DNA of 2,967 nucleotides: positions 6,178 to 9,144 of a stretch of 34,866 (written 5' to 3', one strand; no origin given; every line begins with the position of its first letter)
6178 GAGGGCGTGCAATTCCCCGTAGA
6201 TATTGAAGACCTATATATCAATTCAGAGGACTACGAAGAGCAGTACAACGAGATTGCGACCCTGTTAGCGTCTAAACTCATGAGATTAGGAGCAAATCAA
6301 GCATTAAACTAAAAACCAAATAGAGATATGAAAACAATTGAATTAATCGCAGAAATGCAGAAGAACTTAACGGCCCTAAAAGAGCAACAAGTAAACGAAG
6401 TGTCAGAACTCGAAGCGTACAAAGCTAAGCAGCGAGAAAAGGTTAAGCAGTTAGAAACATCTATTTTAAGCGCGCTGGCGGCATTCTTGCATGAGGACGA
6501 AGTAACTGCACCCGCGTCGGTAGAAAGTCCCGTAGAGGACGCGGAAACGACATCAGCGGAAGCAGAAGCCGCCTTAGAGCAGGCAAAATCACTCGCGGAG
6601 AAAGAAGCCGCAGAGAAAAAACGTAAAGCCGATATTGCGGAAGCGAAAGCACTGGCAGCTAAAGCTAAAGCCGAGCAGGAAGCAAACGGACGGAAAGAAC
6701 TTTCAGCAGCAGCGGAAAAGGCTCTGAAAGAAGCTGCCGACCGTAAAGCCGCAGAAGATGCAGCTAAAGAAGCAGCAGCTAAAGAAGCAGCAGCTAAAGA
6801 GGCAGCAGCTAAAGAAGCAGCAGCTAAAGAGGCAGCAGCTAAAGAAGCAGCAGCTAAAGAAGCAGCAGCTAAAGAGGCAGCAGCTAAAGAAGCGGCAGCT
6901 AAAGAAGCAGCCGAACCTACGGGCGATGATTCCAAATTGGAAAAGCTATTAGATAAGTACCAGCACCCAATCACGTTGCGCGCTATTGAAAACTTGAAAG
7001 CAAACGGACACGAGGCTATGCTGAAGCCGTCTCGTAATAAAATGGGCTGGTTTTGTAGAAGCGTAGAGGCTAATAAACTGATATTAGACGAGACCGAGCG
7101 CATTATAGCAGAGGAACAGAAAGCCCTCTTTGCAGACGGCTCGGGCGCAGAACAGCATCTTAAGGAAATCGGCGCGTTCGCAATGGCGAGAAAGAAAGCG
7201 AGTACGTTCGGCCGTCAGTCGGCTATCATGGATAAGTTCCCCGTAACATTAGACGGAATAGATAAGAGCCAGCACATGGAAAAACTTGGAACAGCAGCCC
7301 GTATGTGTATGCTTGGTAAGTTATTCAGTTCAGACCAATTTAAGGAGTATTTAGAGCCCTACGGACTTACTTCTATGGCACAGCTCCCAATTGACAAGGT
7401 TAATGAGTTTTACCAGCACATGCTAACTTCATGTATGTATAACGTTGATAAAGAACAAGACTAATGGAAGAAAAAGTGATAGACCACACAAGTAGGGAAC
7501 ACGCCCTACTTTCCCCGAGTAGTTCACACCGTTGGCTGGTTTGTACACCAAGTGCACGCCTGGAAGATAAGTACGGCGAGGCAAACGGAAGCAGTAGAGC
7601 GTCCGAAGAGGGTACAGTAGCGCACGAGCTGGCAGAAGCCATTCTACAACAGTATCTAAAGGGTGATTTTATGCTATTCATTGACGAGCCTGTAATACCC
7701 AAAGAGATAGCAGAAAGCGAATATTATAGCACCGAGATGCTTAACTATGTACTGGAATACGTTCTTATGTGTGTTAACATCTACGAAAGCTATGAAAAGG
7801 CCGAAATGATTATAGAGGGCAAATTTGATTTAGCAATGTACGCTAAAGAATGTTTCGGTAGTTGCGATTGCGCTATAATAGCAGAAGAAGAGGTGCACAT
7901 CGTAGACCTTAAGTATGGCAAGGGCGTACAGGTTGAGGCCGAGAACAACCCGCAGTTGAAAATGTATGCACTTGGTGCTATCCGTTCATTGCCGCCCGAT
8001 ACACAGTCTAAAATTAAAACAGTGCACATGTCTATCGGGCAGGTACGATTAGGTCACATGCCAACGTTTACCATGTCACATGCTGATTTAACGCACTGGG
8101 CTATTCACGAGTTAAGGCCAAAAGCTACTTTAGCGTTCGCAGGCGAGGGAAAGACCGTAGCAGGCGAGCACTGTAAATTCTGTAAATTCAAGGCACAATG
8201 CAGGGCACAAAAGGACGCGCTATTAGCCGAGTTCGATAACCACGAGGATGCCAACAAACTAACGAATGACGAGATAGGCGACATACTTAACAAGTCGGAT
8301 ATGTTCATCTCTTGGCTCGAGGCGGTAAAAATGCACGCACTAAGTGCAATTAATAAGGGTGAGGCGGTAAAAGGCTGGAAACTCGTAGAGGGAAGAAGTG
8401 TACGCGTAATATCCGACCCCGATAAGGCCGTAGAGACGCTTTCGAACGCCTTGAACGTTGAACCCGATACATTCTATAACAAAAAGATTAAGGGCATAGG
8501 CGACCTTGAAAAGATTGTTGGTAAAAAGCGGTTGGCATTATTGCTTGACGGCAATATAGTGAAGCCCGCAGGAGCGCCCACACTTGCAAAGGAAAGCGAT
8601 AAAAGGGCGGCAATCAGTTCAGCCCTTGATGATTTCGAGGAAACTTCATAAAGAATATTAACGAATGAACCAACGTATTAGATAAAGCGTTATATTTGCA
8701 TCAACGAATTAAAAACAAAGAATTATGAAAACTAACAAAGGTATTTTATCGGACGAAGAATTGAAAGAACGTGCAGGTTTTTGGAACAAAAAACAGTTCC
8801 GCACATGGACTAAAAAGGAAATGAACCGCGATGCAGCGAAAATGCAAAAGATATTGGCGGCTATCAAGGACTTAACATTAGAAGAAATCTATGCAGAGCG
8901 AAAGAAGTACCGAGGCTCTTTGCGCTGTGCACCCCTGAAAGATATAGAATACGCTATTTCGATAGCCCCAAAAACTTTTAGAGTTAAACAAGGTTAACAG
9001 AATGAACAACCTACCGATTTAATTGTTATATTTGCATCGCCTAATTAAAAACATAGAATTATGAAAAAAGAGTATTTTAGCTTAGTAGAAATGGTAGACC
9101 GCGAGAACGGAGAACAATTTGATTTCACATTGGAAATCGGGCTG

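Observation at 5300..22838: The two large noncoding islands are imperfect inverted copies that bracket the entire early/replication module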

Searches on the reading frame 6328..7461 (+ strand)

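Call 15: search_protein_families(library=phrogs, proteins=[window:6328-7461:+])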
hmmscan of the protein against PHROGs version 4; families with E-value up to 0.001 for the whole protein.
window:6328-7461:+ (378 aa): 0 families

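Call 25: search_protein_families(library=pfam, max_evalue=0.01, proteins=[window:6328-7461:+])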
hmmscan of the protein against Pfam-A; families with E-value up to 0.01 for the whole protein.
window:6328-7461:+ (378 aa): 1 family
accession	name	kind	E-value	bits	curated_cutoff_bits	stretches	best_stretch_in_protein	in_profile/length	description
PF07382.16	HC2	-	0.00074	20.1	40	1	87-195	37-146/194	Histone H1-like nucleoprotein HC2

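Call 63: search_protein_families(library=ncbifam, max_evalue=0.01, proteins=[window:6328-7461:+])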
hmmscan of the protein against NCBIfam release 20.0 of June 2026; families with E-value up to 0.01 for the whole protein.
window:6328-7461:+ (378 aa): 1 family
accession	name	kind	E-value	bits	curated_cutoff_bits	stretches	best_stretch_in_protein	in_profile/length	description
NF038053.1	hist_H1_lk_Burk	equivalog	1e-07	32.4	80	1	80-198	25-143/195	histone H1-like DNA-binding protein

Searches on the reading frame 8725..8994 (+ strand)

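Call 25: search_protein_families(library=pfam, max_evalue=0.01, proteins=[window:8725-8994:+])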
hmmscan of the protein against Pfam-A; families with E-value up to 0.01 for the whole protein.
window:8725-8994:+ (90 aa): 1 family
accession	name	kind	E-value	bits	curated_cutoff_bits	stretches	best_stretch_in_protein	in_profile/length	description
PF12912.12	N_NLPC_P60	-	0.0013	19.2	25.4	1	5-64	46-102/118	NLPC_P60 stabilising domain, N term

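Call 63: search_protein_families(library=ncbifam, max_evalue=0.01, proteins=[window:8725-8994:+])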
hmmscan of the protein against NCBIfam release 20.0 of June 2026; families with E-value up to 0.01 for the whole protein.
window:8725-8994:+ (90 aa): 0 families
